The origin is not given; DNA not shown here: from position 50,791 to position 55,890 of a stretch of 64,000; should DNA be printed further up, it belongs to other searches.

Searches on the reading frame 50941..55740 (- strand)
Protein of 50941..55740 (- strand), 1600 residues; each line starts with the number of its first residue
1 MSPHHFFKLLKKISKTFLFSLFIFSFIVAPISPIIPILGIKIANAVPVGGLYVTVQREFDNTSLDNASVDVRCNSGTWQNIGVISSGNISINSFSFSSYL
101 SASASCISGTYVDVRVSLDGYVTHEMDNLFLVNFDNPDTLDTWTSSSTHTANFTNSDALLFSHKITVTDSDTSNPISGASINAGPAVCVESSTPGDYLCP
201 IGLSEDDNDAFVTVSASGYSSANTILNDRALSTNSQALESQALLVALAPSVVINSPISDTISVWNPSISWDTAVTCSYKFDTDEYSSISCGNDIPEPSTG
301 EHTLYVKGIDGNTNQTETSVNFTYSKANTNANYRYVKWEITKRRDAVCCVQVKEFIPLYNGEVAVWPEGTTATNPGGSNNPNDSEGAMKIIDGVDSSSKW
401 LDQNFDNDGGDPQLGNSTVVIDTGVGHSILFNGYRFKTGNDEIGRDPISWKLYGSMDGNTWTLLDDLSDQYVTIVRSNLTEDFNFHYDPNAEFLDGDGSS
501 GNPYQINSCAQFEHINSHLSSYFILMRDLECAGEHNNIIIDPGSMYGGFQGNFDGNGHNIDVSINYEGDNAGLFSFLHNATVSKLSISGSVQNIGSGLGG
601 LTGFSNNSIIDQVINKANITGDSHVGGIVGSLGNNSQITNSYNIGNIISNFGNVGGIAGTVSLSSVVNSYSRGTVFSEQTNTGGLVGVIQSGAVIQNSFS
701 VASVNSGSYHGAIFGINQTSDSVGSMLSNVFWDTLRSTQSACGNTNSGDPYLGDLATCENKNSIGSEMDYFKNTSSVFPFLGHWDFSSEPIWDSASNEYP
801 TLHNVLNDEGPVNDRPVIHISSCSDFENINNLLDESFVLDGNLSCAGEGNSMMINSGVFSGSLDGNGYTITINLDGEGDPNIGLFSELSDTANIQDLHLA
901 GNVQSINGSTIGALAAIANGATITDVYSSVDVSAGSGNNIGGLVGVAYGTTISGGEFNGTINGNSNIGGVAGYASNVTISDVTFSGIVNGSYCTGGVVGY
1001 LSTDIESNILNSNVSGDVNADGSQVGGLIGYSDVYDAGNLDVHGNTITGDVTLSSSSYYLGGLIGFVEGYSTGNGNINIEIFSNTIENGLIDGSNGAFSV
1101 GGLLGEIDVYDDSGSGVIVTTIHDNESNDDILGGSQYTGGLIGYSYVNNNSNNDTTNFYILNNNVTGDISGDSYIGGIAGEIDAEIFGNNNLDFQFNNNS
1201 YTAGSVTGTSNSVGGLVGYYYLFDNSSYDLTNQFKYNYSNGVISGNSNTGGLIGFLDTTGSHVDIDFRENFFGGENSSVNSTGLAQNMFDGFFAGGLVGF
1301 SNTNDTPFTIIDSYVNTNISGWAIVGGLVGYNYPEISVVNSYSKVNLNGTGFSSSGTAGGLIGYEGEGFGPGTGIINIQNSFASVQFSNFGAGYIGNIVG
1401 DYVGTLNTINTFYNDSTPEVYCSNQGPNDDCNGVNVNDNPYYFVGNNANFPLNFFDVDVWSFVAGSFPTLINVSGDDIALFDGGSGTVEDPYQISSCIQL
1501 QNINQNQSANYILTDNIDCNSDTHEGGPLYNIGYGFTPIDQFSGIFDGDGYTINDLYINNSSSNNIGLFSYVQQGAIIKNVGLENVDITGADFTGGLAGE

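Call 6: search_protein_families(library=pfam, proteins=[window:50941-55740:-], max_evalue=0.1)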
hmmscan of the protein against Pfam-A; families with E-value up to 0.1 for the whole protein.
window:50941-55740:- (1600 aa): 3 families
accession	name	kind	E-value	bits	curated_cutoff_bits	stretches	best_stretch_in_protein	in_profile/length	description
PF07581.17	Glug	-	1.8e-11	44.1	20.5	2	990-1019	1-28/28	The GLUG motif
PF05342.19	Peptidase_M26_N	-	0.00047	19.9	27.7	1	856-926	180-246/250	M26 IgA1-specific Metallo-endopeptidase N-terminal region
PF00754.31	F5_F8_type_C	-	0.062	13.9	28.2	1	382-469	9-83/127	F5/8 type C domain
